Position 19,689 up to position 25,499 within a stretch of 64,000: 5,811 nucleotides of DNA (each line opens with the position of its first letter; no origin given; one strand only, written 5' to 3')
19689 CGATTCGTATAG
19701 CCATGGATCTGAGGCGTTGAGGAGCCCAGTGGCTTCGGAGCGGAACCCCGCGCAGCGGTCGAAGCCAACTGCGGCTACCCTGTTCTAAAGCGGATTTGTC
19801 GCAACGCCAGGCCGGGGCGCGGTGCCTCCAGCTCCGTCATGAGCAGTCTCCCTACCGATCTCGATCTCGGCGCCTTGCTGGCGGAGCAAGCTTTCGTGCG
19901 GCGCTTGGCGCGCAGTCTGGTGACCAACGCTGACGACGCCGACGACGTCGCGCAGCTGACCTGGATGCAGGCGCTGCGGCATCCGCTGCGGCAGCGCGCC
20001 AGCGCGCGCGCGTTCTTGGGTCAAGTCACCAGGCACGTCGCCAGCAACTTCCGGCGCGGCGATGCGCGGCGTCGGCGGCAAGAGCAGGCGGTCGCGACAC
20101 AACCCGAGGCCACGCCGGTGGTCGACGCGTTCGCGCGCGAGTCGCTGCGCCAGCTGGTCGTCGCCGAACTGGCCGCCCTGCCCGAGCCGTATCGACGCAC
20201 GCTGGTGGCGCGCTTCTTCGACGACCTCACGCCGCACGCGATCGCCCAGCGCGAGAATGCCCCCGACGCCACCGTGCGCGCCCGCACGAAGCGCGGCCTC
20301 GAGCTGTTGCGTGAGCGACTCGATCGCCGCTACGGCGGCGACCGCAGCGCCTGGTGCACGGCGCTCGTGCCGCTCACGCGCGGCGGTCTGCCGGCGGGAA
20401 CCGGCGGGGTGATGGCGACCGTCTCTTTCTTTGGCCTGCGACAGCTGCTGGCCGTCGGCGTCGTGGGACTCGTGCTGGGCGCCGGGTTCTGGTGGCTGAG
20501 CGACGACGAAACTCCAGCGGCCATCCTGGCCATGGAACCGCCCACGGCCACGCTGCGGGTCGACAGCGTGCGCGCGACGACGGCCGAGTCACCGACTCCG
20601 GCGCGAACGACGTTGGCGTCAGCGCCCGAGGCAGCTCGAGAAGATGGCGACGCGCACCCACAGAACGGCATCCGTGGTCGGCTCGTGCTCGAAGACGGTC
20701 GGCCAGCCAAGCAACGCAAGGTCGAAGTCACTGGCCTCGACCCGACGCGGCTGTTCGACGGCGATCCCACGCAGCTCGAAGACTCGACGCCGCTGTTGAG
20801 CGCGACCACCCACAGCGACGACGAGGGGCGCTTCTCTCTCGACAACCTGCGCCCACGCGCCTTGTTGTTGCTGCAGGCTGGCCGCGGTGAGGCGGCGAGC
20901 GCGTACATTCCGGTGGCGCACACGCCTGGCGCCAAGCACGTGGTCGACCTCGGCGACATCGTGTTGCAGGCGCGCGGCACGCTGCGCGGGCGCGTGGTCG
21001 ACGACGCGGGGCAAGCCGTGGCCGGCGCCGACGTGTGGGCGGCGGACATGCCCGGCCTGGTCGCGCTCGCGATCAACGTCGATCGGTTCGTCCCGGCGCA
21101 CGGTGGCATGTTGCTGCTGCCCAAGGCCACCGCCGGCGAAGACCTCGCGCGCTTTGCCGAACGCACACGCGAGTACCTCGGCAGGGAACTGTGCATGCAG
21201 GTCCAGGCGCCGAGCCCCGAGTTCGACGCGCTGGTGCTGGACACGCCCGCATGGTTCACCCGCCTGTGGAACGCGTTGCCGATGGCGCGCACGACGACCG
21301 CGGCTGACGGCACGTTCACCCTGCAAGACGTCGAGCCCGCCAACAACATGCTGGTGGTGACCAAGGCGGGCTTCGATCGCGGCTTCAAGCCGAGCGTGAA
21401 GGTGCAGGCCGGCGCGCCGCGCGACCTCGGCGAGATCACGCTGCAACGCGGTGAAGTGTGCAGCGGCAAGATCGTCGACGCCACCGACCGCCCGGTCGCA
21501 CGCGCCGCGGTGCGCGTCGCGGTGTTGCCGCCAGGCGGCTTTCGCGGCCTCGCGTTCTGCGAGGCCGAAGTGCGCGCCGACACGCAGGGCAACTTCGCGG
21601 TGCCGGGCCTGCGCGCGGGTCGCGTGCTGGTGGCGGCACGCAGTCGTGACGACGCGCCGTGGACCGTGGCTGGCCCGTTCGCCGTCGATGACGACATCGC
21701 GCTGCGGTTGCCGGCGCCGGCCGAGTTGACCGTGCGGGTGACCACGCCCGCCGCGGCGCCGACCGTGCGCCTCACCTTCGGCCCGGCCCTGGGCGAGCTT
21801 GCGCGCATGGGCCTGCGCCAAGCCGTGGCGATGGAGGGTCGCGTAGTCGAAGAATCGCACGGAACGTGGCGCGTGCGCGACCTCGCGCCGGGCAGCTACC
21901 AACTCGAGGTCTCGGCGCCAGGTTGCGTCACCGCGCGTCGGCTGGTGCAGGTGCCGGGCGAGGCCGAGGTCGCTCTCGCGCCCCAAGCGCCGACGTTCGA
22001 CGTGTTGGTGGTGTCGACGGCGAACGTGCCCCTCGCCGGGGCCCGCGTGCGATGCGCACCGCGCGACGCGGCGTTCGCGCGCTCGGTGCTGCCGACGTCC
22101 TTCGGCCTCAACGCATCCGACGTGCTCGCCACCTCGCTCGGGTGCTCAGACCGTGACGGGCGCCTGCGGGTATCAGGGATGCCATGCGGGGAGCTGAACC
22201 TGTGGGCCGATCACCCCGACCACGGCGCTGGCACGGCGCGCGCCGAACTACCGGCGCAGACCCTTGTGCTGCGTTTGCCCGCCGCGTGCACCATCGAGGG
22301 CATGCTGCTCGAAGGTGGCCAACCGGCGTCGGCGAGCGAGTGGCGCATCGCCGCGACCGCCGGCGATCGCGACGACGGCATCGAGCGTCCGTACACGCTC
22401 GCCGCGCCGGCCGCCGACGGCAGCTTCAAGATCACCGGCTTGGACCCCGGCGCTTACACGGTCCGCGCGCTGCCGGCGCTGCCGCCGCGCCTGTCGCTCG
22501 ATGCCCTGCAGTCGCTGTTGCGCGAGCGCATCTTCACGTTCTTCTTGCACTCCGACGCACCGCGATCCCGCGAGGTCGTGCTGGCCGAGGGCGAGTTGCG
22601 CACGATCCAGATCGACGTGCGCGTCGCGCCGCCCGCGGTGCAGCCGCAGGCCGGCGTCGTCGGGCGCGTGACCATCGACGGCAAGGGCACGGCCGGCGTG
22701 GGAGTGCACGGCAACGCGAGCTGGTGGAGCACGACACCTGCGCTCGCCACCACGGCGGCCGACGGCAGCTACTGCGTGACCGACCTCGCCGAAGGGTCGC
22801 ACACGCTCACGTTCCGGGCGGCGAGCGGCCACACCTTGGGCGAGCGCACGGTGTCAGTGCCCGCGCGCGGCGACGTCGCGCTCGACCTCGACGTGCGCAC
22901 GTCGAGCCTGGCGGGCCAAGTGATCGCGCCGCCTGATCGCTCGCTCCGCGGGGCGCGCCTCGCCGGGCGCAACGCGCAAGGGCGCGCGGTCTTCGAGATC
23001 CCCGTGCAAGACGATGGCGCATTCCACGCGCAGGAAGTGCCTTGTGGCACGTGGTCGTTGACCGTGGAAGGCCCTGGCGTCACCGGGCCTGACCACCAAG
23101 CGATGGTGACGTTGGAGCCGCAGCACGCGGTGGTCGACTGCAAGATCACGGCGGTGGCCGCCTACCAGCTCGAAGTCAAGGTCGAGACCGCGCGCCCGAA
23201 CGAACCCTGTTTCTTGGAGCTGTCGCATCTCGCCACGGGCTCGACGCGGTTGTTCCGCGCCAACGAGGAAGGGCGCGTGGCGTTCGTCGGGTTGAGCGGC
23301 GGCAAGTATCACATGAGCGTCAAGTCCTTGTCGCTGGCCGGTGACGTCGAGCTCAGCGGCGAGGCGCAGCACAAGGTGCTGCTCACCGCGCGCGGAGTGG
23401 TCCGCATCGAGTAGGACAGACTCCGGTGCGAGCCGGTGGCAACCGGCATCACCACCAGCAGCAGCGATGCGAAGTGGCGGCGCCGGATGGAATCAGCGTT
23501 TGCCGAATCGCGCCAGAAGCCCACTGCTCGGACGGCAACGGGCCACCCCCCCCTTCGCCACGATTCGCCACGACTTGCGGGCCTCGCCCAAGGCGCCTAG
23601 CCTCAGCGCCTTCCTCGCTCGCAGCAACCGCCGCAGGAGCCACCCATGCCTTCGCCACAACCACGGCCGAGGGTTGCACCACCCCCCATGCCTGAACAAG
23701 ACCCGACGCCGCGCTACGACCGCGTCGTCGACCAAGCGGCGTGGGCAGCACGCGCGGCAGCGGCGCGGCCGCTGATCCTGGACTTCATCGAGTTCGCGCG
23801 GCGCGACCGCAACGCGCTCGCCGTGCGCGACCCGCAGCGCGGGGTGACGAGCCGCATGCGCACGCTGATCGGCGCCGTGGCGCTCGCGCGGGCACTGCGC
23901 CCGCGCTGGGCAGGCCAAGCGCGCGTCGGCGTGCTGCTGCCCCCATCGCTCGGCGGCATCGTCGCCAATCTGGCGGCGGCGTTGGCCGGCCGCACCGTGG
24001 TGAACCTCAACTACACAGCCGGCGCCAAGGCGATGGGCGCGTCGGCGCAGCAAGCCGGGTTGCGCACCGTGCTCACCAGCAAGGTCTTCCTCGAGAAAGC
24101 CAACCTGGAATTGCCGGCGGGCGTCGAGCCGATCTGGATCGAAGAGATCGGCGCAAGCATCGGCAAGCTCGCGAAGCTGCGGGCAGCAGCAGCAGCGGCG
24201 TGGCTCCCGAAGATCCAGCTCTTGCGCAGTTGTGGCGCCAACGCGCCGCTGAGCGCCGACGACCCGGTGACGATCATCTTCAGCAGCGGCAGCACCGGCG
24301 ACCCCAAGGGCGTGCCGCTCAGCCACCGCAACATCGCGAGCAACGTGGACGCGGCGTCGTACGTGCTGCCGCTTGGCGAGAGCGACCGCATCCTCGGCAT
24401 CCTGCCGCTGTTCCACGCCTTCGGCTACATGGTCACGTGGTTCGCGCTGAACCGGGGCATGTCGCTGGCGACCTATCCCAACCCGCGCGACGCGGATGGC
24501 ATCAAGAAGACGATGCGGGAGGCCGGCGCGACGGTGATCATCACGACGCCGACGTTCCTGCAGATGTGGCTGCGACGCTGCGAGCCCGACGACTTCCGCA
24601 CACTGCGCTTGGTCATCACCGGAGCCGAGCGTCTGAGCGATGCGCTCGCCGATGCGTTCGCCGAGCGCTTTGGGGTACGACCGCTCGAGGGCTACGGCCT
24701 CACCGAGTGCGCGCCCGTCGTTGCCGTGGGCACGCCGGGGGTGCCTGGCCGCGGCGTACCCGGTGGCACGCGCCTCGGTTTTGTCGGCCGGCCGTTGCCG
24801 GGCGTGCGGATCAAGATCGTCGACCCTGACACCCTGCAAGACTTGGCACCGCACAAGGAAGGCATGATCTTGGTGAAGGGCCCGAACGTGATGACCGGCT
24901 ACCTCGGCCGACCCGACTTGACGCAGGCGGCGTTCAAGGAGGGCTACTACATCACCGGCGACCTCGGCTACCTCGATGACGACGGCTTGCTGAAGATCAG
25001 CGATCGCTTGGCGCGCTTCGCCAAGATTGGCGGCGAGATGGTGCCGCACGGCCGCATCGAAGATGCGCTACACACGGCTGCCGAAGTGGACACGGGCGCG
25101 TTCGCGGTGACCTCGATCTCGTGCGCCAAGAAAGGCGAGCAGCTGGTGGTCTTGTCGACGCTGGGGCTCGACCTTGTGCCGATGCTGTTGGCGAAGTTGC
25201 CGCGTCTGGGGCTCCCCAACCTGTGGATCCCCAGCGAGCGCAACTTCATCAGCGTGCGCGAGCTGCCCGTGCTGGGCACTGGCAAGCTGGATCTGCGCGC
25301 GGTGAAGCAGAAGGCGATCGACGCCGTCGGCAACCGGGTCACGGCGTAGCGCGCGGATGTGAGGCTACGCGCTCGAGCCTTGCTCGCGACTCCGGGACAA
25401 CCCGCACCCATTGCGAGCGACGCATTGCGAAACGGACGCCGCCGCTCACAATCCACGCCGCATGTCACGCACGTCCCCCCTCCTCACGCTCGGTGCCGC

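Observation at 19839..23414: ECF sigma-factor domain translationally fused to a TM helix and ~1000 aa of CarbopepD-like extracytoplasmic repeats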

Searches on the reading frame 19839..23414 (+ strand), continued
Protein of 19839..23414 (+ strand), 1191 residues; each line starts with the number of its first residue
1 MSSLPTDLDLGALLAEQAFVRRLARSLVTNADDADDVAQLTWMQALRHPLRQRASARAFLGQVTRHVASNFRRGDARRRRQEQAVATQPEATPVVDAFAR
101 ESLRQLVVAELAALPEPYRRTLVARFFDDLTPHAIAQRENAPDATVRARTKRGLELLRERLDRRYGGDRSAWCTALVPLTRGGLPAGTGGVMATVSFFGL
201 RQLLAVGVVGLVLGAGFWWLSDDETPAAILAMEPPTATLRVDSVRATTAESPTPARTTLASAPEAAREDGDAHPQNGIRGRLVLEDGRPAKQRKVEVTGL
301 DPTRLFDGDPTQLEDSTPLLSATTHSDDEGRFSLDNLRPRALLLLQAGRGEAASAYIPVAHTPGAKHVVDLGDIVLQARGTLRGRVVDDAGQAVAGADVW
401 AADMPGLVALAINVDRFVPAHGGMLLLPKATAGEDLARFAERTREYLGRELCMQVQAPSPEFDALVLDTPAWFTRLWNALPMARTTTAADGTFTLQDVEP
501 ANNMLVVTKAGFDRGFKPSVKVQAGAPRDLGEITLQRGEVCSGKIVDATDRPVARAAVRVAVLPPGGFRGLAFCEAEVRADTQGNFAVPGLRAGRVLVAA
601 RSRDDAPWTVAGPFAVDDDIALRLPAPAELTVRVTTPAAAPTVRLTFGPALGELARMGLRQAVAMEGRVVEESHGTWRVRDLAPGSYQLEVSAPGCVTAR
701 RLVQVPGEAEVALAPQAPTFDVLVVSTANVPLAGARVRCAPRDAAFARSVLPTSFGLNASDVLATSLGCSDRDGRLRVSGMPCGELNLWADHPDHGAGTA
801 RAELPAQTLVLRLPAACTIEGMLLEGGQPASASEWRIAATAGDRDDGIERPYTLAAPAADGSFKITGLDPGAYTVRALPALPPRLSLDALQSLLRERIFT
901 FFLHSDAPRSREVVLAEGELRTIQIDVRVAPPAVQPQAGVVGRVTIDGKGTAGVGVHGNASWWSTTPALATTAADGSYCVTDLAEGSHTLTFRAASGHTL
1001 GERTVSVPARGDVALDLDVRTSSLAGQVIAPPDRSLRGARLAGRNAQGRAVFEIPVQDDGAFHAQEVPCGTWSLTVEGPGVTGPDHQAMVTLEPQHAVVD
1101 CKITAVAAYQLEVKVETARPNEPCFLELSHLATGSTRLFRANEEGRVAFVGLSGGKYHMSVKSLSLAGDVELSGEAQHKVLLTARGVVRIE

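Call 82: fold_search(model_id=the predicted structure, library=pdb)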
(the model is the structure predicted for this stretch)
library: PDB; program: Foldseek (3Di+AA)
matches with E <= 10: 1476; with E <= 0.001: 198
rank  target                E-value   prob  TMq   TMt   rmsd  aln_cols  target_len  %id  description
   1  6iaa_A                1.1e-14  1.00  0.06  0.07  43.7       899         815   12  hRobo2 ectodomain (released 2019-03-13)
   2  6fwv_B                5.0e-13  1.00  0.07  0.16  33.8       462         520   11  The Bacillus anthracis TIE protein (released 2018-08-08)
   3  6fwv_A                1.4e-12  1.00  0.07  0.15  37.5       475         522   10  The Bacillus anthracis TIE protein (released 2018-08-08)
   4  5xyr                  1.5e-12  1.00  0.08  0.07  31.0      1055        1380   10  Crystal structure of a serine protease from Streptococcus species (released 2018-08-08)
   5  9ba4_A                2.0e-12  0.97  0.06  0.07  43.5      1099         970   12  Full-length cross-linked Contactin 2 (CNTN2) (released 2024-07-17)
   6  6tav_C                3.4e-12  0.97  0.07  0.07  39.1      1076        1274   10  Crystal structure of endopeptidase-induced alpha2-macroglobulin (released 2021-05-12)
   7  6vjb                  7.2e-12  0.99  0.08  0.07  35.6      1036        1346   10  Crystal structure of a catalytically inactive CXC Chemokine-degrading protease SpyCEP from Streptococcus pyogenes (released 2020-04-15)
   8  5xya                  8.9e-12  0.99  0.08  0.07  36.1      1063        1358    9  Crystal structure of a serine protease from Streptococcus species (released 2018-08-08)
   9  6tav_D                1.5e-11  0.96  0.07  0.07  37.6      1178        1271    8  Crystal structure of endopeptidase-induced alpha2-macroglobulin (released 2021-05-12)
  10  7q60                  1.5e-11  0.95  0.07  0.07  38.6      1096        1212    8  Structure of TEV cleaved A2ML1 (A2ML1-TE) (released 2022-04-20)
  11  10ps                  1.9e-11  1.00  0.07  0.14  25.4       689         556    8  Crystal structure of SdrD A2-A3-B1-B2 domains from Staphylococcus aureus JH1 (released 2026-02-11)
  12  6tav_A                8.7e-11  0.91  0.06  0.06  40.8      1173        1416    7  Crystal structure of endopeptidase-induced alpha2-macroglobulin (released 2021-05-12)
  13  4oq1                  1.0e-10  1.00  0.10  0.26  22.0       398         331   13  Structure of the Streptococcal ancillary pilin (released 2014-04-23)
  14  7q62_A                1.1e-10  0.93  0.07  0.07  39.1      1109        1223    9  Structure of TEV cleaved A2ML1 dimer (A2ML1-TT dimer) (released 2022-04-20)
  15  9fw9_D                1.1e-10  1.00  0.09  0.14  30.2       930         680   11  Cryo-EM structure of the type 1 pilus assembly platform as part of the FimA-bound chaperone-usher pilus complex (FimDH (released 2025-06-04)
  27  7o7n_A                1.2e-09  0.72  0.06  0.06  40.1      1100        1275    9  (h-alpha2M)4 semiactivated I state (released 2022-04-13)
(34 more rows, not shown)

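Call 88: list_cluster_members(proteins=[P0001, P0002, P0021])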
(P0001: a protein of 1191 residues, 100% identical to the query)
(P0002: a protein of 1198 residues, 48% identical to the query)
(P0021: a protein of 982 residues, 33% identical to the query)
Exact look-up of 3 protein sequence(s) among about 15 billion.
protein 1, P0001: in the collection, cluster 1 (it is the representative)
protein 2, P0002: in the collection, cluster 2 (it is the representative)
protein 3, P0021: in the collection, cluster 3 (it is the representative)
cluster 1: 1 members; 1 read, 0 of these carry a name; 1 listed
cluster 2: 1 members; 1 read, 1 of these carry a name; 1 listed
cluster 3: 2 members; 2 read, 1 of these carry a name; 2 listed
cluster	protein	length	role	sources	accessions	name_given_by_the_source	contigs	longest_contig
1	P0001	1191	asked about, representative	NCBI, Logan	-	-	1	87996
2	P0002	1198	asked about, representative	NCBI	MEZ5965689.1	MAG: sigma-70 family RNA polymerase sigma factor [Planctomycetota bacterium]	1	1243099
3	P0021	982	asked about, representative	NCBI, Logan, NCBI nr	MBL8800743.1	MAG: sigma-70 family RNA polymerase sigma factor [Planctomycetes bacterium] | sigma-70 family RNA polymerase sigma factor [Planctomycetota bacterium]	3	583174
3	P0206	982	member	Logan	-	-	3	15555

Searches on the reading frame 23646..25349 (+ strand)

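Call 65: search_protein_families(library=pfam, proteins=[window:23646-25349:+], max_evalue=0.00001)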
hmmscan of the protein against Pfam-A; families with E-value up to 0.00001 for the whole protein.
window:23646-25349:+ (567 aa): 1 family
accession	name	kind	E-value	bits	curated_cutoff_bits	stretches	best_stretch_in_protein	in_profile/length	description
PF00501.34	AMP-binding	-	5.4e-71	239.9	29.9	1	77-420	31-384/384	AMP-binding enzyme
